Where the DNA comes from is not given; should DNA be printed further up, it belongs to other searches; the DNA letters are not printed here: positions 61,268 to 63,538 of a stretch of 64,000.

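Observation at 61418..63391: GH42-like protein with both catalytic glutamates replaced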

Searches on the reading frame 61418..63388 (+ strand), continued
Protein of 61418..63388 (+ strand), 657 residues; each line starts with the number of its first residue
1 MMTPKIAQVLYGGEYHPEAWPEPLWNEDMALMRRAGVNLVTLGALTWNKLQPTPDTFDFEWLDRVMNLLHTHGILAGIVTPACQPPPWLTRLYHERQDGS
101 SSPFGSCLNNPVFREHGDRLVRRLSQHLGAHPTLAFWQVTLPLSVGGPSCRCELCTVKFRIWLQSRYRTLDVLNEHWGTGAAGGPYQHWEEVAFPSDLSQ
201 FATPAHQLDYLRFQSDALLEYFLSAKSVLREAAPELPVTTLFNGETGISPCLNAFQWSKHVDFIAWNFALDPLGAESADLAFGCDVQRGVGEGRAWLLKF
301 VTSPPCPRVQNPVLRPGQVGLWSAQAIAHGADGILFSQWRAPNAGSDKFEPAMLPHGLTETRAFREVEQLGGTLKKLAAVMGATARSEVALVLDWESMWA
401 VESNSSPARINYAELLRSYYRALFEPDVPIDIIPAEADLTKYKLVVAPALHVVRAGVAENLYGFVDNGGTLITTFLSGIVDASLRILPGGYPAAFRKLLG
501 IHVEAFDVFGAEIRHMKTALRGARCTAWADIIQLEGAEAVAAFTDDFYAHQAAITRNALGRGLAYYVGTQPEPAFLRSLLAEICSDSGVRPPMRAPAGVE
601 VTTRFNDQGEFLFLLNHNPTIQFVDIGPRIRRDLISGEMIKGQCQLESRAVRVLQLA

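Call 7: find_homologous_proteins(query=window:61418-63388:+, max_evalue=1e-20)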
Query window:61418-63388:+ (657 aa): 1167 proteins with E <= 1e-20 among 8000 candidates; the best 120 are listed.
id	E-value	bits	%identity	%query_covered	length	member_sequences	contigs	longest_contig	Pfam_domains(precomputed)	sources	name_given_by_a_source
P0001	0.0e+0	1539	100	100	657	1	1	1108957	PF02449.22,PF08533.17,PF08532.17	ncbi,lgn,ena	-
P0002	0.0e+0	1078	70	100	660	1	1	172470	PF02449.22,PF08533.17,PF08532.17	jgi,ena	-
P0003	0.0e+0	1034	69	100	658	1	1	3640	PF02449.22,PF08533.17,PF08532.17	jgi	-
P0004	0.0e+0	1020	67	100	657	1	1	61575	PF02449.22,PF08533.17,PF08532.17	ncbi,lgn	-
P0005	0.0e+0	1016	67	100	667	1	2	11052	PF02449.22,PF08533.17,PF08532.17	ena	-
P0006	2.5e-297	1006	65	100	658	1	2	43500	PF02449.22,PF08533.17,PF08532.17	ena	-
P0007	3.9e-296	1002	66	100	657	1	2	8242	PF02449.22,PF08533.17,PF08532.17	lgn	-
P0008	8.8e-292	988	64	100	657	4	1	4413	PF02449.22,PF08533.17,PF08532.17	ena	-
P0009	2.5e-286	970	63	100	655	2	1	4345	PF02449.22,PF08533.17,PF08532.17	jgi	jgi:beta-galactosidase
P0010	3.3e-286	969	63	100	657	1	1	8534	PF02449.22,PF08533.17,PF08532.17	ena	-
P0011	4.1e-286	969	63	100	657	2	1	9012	PF02449.22,PF08533.17,PF08532.17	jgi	jgi:beta-galactosidase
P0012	1.1e-281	954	64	100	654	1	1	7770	PF02449.22,PF08533.17,PF08532.17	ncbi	-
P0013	1.1e-278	944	62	100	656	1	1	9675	PF02449.22,PF08533.17,PF08532.17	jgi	jgi:beta-galactosidase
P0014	2.3e-276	937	61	100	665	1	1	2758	PF02449.22,PF08533.17,PF08532.17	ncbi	-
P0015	3.8e-276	936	61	100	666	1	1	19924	PF02449.22,PF08533.17,PF08532.17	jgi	jgi:beta-galactosidase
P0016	6.6e-275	932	62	100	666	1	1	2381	PF02449.22,PF08533.17,PF08532.17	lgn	-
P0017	1.4e-274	931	61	100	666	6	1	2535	PF02449.22,PF08533.17,PF08532.17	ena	-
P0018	1.6e-274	931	61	100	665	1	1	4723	PF02449.22,PF08533.17,PF08532.17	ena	-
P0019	3.3e-274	930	61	100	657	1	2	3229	PF02449.22,PF08533.17,PF08532.17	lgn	-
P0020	3.5e-273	926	61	100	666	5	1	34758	PF02449.22,PF08533.17,PF08532.17,PF01301.26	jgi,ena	-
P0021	3.7e-272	923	61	100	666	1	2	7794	PF02449.22,PF08533.17,PF08532.17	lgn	-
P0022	4.6e-272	923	60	100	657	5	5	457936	PF02449.22,PF08533.17,PF08532.17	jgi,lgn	jgi:beta-galactosidase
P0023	4.6e-270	916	61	100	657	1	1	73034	PF02449.22,PF08533.17,PF08532.17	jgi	jgi:beta-galactosidase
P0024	1.8e-269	914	60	100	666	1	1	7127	PF02449.22,PF08533.17,PF08532.17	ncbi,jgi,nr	ncbi:MAG TPA: beta-galactosidase [Methylomirabilota bacterium]|nr:beta-galactosidase [Methylomirabil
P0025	2.0e-269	914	60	100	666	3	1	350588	PF02449.22,PF08533.17,PF08532.17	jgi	jgi:beta-galactosidase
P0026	1.8e-268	911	61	100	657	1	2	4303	PF02449.22,PF08533.17,PF08532.17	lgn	-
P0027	9.0e-268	908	61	100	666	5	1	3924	PF02449.22,PF08533.17,PF08532.17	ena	-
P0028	6.4e-267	906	60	100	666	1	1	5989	PF02449.22,PF08533.17,PF08532.17,PF01301.26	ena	-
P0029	3.6e-266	903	61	100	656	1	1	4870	PF02449.22,PF08533.17,PF08532.17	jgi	jgi:beta-galactosidase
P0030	7.9e-266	902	59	100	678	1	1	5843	PF02449.22,PF08533.17,PF08532.17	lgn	-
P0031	1.2e-262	892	59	100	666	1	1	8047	PF02449.22,PF08533.17,PF08532.17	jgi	jgi:beta-galactosidase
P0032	1.9e-262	891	59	100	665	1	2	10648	PF02449.22,PF08533.17,PF08532.17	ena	-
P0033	4.1e-261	886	59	100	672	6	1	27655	PF02449.22,PF08533.17,PF08532.17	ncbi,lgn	-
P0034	1.7e-260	884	59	100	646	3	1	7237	PF02449.22,PF08533.17,PF08532.17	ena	-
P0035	2.7e-259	880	62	95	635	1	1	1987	PF02449.22,PF08533.17,PF08532.17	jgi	jgi:beta-galactosidase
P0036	2.7e-256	870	59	100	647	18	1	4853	PF02449.22,PF08533.17,PF08532.17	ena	-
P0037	4.6e-256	870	58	100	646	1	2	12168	PF02449.22,PF08533.17,PF08532.17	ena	-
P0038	2.5e-255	867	61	95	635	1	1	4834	PF02449.22,PF08533.17,PF08532.17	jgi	jgi:beta-galactosidase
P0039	2.8e-255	867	59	100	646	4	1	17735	PF02449.22,PF08533.17,PF08532.17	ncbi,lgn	-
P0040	1.0e-253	862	57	100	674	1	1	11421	PF02449.22,PF08533.17,PF08532.17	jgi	jgi:beta-galactosidase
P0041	7.4e-228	776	53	100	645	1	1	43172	PF02449.22,PF08533.17,PF08532.17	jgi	jgi:beta-galactosidase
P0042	2.2e-225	768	52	100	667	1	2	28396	PF02449.22,PF08533.17,PF08532.17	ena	-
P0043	4.1e-219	748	51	100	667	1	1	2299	PF02449.22,PF08533.17,PF08532.17,PF01301.26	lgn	-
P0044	5.6e-219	747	50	100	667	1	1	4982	PF02449.22,PF08533.17,PF08532.17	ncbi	-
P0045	7.8e-219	747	51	100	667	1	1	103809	PF02449.22,PF08533.17,PF08532.17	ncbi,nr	ncbi:MAG: beta-galactosidase [Verrucomicrobia bacterium]|nr:beta-galactosidase [Verrucomicrobiota ba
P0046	8.9e-219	746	52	100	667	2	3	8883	PF02449.22,PF08533.17,PF08532.17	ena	-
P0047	3.6e-216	738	50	100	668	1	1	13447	PF02449.22,PF08533.17,PF08532.17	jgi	jgi:beta-galactosidase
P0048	2.5e-215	735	50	100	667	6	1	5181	PF02449.22,PF08533.17,PF08532.17,PF01301.26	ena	-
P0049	3.5e-213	728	50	100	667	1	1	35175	PF02449.22,PF08533.17,PF08532.17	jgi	jgi:beta-galactosidase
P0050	3.5e-212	725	50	100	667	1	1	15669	PF02449.22,PF08533.17,PF08532.17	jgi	jgi:beta-galactosidase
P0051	6.1e-212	724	50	100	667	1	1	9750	PF02449.22,PF08533.17,PF08532.17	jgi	jgi:beta-galactosidase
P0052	7.3e-208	710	49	100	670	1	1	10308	PF02449.22,PF08533.17,PF08532.17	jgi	jgi:beta-galactosidase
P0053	1.5e-207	709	52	95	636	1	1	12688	PF02449.22,PF08533.17,PF08532.17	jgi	jgi:beta-galactosidase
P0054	1.9e-207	709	49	100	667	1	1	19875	PF02449.22,PF08533.17,PF08532.17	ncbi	-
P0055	9.6e-203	694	50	100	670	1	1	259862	PF02449.22,PF08533.17,PF08532.17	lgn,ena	-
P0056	1.2e-195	670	47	100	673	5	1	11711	PF02449.22,PF08533.17,PF08532.17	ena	-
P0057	1.8e-193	663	47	100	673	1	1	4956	PF02449.22,PF08533.17,PF08532.17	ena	-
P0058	2.6e-182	626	58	73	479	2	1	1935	PF02449.22,PF08532.17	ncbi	ncbi:MAG TPA: beta-galactosidase, partial [Verrucomicrobiae bacterium]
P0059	2.3e-180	620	44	99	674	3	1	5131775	PF02449.22,PF08533.17,PF08532.17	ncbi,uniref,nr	ncbi:beta-galactosidase [Paenibacillus silviterrae]|uniref:beta-galactosidase n=1 Tax=Paenibacillus 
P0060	3.3e-171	589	45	94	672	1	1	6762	PF02449.22,PF08533.17,PF08532.17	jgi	jgi:beta-galactosidase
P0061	9.1e-171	588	44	99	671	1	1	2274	PF02449.22,PF08533.17,PF08532.17,PF01301.26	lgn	-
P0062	1.6e-170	587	42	99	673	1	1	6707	PF02449.22,PF08533.17,PF08532.17,PF01301.26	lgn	-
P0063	8.4e-170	585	43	100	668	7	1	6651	PF02449.22,PF08533.17,PF08532.17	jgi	jgi:beta-galactosidase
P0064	2.6e-169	583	43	100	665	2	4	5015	PF02449.22,PF08533.17,PF08532.17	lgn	-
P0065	7.2e-169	582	43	100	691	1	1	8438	PF02449.22,PF08533.17,PF08532.17,PF01301.26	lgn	-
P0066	2.9e-168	580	44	100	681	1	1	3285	PF02449.22,PF08533.17,PF08532.17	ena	-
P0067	1.5e-167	577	42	100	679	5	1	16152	PF02449.22,PF08533.17,PF08532.17,PF01301.26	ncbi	-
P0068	1.4e-166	574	43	100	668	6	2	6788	PF02449.22,PF08533.17,PF08532.17,PF01301.26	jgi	jgi:beta-galactosidase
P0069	1.5e-166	574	43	100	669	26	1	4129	PF02449.22,PF08533.17,PF08532.17,PF01301.26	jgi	jgi:beta-galactosidase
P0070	8.4e-166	571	43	100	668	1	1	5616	PF02449.22,PF08533.17,PF08532.17,PF01301.26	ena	-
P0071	9.5e-166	571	42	99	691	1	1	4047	PF02449.22,PF08533.17,PF08532.17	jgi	jgi:beta-galactosidase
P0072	1.3e-165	571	43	100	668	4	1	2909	PF02449.22,PF08533.17,PF08532.17,PF01301.26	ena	-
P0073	1.9e-165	570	43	100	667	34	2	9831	PF02449.22,PF08533.17,PF08532.17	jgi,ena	jgi:beta-galactosidase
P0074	3.6e-165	569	43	99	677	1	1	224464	PF02449.22,PF08533.17,PF08532.17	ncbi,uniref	ncbi:beta-galactosidase [Paenibacillus sp. y28]|uniref:beta-galactosidase n=1 Tax=Paenibacillus sp. 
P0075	4.9e-165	569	44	98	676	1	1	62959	PF02449.22,PF08533.17,PF08532.17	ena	-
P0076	9.1e-165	568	43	99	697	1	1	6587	PF02449.22,PF08533.17,PF08532.17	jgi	jgi:beta-galactosidase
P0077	9.8e-165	568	43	100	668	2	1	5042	PF02449.22,PF08533.17,PF08532.17,PF01301.26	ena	-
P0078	1.2e-164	568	43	100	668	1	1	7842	PF02449.22,PF08533.17,PF08532.17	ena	-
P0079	2.4e-164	567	42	99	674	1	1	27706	PF02449.22,PF08533.17,PF08532.17,PF01301.26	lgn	-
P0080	2.7e-164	566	42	99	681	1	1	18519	PF02449.22,PF08533.17,PF08532.17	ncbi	-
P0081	5.1e-164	566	43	100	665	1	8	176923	PF02449.22,PF08533.17,PF08532.17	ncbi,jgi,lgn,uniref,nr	ncbi:beta-galactosidase [Rubrobacter taiwanensis]|jgi:beta-galactosidase|uniref:Beta-galactosidase n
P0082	9.0e-164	565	44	100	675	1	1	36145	PF02449.22,PF08533.17,PF08532.17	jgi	jgi:beta-galactosidase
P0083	1.4e-163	564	42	100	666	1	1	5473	PF02449.22,PF08533.17,PF08532.17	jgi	jgi:beta-galactosidase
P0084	7.5e-163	562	42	100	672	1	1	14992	PF02449.22,PF08533.17,PF08532.17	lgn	-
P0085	8.0e-163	562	42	100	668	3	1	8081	PF02449.22,PF08533.17,PF08532.17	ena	-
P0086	8.2e-163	562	42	100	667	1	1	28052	PF02449.22,PF08533.17,PF08532.17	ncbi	-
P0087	5.7e-162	559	43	94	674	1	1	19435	PF02449.22,PF08533.17,PF08532.17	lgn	-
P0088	6.4e-162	559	42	100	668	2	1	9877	PF02449.22,PF08533.17,PF08532.17,PF01301.26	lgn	-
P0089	7.9e-162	558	41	99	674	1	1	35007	PF02449.22,PF08533.17,PF08532.17,PF01301.26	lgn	-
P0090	1.7e-161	557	42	99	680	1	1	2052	PF02449.22,PF08533.17,PF08532.17,PF01301.26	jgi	jgi:beta-galactosidase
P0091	4.1e-161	556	41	100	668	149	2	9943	PF02449.22,PF08533.17,PF08532.17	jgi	jgi:beta-galactosidase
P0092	8.2e-161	555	41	100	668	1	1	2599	PF02449.22,PF08533.17,PF08532.17,PF01301.26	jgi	jgi:beta-galactosidase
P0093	2.2e-160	554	42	99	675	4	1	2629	PF02449.22,PF08533.17,PF08532.17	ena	-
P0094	4.5e-160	553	42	100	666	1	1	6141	PF02449.22,PF08533.17,PF08532.17,PF01301.26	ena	-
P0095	2.1e-159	550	41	100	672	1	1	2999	PF02449.22,PF08533.17,PF08532.17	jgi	jgi:beta-galactosidase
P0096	2.3e-159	550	41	100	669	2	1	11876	PF02449.22,PF08533.17,PF08532.17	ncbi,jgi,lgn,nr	ncbi:MAG TPA: beta-galactosidase [Planctomycetota bacterium]|nr:beta-galactosidase [Planctomycetota 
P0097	2.6e-159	550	42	100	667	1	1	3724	PF02449.22,PF08533.17,PF08532.17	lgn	-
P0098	2.8e-159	550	41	100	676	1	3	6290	PF02449.22,PF08533.17,PF08532.17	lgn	-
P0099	9.9e-159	548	42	100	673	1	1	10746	PF02449.22,PF08533.17,PF08532.17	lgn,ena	-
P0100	1.8e-158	547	41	99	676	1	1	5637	PF02449.22,PF08533.17,PF08532.17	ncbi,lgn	-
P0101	1.8e-158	547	41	99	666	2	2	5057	PF02449.22,PF08533.17,PF08532.17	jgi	jgi:beta-galactosidase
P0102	3.7e-158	546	41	100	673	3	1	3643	PF02449.22,PF08533.17,PF08532.17,PF01301.26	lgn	-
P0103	6.5e-158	545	42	100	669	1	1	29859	PF02449.22,PF08533.17,PF08532.17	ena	-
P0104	6.8e-158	545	42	94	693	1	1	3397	PF02449.22,PF08533.17,PF08532.17,PF01301.26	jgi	jgi:beta-galactosidase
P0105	3.3e-157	543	43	94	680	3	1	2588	PF02449.22,PF08533.17,PF08532.17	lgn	-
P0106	6.3e-157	542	40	100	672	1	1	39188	PF02449.22,PF08533.17,PF08532.17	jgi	jgi:beta-galactosidase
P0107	8.6e-157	542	42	97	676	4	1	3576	PF02449.22,PF08533.17,PF08532.17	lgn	-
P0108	1.3e-156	541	42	100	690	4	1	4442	PF02449.22,PF08533.17,PF08532.17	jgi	jgi:beta-galactosidase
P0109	1.5e-156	541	41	100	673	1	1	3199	PF02449.22,PF08533.17,PF08532.17,PF01301.26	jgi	jgi:beta-galactosidase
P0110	3.9e-156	539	41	100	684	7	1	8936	PF02449.22,PF08533.17,PF08532.17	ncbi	-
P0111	1.5e-155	538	41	99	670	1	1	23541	PF02449.22,PF08533.17,PF08532.17,PF01301.26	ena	-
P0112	2.0e-155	537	40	100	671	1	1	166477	PF02449.22,PF08533.17,PF08532.17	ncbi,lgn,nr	ncbi:MAG TPA: beta-galactosidase [Opitutaceae bacterium]|nr:beta-galactosidase [Opitutaceae bacteriu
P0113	2.3e-155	537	42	98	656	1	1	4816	PF02449.22,PF08533.17,PF08532.17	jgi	jgi:beta-galactosidase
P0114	5.3e-155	536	39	100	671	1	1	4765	PF02449.22,PF08533.17,PF08532.17,PF01301.26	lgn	-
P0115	6.8e-155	535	42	99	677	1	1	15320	PF02449.22,PF08532.17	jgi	jgi:beta-galactosidase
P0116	8.1e-155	535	40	100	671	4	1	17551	PF02449.22,PF08533.17,PF08532.17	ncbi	ncbi:MAG: beta-galactosidase [Opitutaceae bacterium]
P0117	1.0e-154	535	40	100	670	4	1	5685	PF02449.22,PF08533.17,PF08532.17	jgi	jgi:beta-galactosidase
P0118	2.0e-154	534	39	100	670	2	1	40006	PF00150.25,PF02449.22,PF08533.17,PF08532.17,PF01301.26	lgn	-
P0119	4.4e-154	533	42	100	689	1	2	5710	PF02449.22,PF08533.17,PF08532.17,PF01301.26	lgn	-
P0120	7.6e-154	532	41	98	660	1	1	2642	PF02449.22,PF08533.17,PF08532.17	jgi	-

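Call 12: find_encoding_contigs(protein=P0001, flank=10000, max_places=3)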
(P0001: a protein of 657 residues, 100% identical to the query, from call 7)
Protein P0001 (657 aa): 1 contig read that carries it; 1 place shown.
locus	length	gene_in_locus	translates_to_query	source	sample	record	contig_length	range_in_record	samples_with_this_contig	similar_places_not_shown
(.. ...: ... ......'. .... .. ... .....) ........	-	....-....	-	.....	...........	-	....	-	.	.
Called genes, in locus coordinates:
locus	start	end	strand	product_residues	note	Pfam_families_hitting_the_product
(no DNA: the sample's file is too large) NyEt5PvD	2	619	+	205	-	?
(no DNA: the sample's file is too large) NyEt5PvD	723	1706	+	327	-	-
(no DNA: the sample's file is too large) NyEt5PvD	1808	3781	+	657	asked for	PF02449:Glyco_hydro_42, PF08532:Glyco_hydro_42M, PF08533:Glyco_hydro_42C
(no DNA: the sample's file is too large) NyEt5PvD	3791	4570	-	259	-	PF04151:PPC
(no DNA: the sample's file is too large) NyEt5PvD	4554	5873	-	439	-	PF07394:DUF1501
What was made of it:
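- The identical protein was seen on two independent contigs (call 12).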

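Call 21: find_related_loci(query=A1, collection=genome_contigs, flank=10000)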
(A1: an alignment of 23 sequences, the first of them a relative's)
Query A1 (657 aa) in genome_contigs; peptide patterns used: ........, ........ (x = any residue, [..] = any of these).
220 stretches matched a pattern; 36 encode a relative of the query (tblastn E <= 1e-3); 36 distinct loci.
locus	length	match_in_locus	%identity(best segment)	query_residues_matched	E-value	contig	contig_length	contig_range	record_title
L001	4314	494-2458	61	1-655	0e+0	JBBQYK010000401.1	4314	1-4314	MAG: Verrucomicrobiota bacterium isolate Co_metawrap_2159 Cmw_2159_k141_8472266_length_4314_cov_18.0000, whole genome sh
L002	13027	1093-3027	59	1-656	0e+0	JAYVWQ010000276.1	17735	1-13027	MAG: Akkermansia sp. isolate GL82_UP_concoct_189_sub GL82_UP_concoct_189_sub_275, whole genome shotgun sequence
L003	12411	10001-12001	51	1-657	0e+0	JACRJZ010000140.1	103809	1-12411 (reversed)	MAG: Verrucomicrobia bacterium isolate NC_groundwater_1842_Pr3_B-0.1um_64_53 SR-2_scaffold_141_3271830, whole genome sho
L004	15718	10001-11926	49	5-654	0e+0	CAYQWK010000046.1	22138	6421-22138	MAG TPA_asm: uncultured Bifidobacteriaceae bacterium isolate SRP257259_co1_135 genome assembly, contig: NODE_2674_length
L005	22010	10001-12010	39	1-656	3e-153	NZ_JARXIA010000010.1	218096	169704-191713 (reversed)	Pelagicoccus sp. SDUM812005 scaffold_10_length=218097, whole genome shotgun sequence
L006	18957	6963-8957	59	1-656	0e+0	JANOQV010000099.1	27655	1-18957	MAG: Pedosphaera sp. isolate VAR_4_metabat_254_sub VAR_4_k141_632016, whole genome shotgun sequence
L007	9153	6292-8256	40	5-654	1e-140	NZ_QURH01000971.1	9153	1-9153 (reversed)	Actinomadura logoneensis strain NEAU-G17 C4195, whole genome shotgun sequence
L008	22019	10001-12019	37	1-655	3e-140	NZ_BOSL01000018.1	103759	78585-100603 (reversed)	Paenibacillus vini strain J42TS3 sequence18, whole genome shotgun sequence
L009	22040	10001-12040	37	1-657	1e-139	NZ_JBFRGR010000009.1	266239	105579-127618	Paenibacillus sp. 2RAB27 SCAFFOLD_8, whole genome shotgun sequence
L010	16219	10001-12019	36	1-655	2e-137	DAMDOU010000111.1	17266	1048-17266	MAG TPA_asm: Paenibacillus sp. isolate CTOTU50677 NODE_331_length_17266_cov_7.744291, whole genome shotgun sequence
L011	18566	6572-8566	37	5-656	5e-136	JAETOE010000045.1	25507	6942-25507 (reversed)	MAG: Roseburia hominis isolate S12_Bin1 scaffold_1640, whole genome shotgun sequence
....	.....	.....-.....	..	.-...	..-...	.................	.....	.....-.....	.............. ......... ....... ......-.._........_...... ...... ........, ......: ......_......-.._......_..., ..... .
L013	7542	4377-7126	36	3-617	3e-135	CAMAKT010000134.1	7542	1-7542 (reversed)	MAG: uncultured Clostridia bacterium isolate SRR5666653_bin.1_metaWRAP_v1.3_MAG genome assembly, contig: ERZ11448877.354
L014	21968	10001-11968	37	2-655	1e-131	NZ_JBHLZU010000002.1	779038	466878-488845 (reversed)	Allokutzneria oryzae strain TBRC 7907 GCM70008131_69, whole genome shotgun sequence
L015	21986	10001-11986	33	8-656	7e-128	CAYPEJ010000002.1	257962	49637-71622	MAG TPA_asm: uncultured Anaeromicropila sp. isolate SRP313737_co1_106 genome assembly, contig: NODE_21_length_257962_cov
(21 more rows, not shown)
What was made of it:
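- Tried and rejected: The taxonomy rests on the titles of related genome contigs (call 21).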

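Call 22: find_encoding_contigs(protein=P0002, flank=8000, max_places=2)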
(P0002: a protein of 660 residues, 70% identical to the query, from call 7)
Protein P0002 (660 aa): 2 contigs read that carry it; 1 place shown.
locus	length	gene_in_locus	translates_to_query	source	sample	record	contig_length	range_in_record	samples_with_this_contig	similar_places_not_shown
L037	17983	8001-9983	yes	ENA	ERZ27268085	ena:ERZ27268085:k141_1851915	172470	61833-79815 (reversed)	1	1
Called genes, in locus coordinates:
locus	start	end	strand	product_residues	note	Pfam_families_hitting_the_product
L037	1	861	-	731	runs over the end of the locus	PF07584:BatA, PF13519:VWA_2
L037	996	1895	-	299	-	PF01882:DUF58, PF13519:VWA_2 (weak)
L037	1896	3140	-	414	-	PF23745:ANK_LRRK2 (faint), PF24521:Ank_KRIT1 (weak), PF12796:Ank_2, PF00023:Ank (weak), PF13857:Ank_5 (weak), PF13637:Ank_4 (weak), PF12796:Ank_2, PF13637:Ank_4 (weak), +1 more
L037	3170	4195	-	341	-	PF20030:bpMoxR, PF07726:AAA_3, PF07728:AAA_5, PF17863:AAA_lid_2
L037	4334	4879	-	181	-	PF01923:Cob_adeno_trans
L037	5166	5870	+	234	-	-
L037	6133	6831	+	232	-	PF16316:DUF4956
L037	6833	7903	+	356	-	PF25919:BSH_CusB (weak)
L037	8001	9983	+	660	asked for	PF02449:Glyco_hydro_42, PF08532:Glyco_hydro_42M, PF08533:Glyco_hydro_42C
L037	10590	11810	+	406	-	PF07642:BBP2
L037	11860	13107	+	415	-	PF13433:Peripla_BP_5, PF13458:Peripla_BP_6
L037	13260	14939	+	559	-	PF02653:BPD_transp_2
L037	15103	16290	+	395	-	PF02653:BPD_transp_2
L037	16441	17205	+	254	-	PF02463:SMC_N (weak), PF13476:AAA_23 (weak), PF00005:ABC_tran, PF13304:AAA_21 (faint), PF12399:BCA_ABC_TP_C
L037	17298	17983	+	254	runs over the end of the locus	PF00005:ABC_tran, PF13304:AAA_21 (faint)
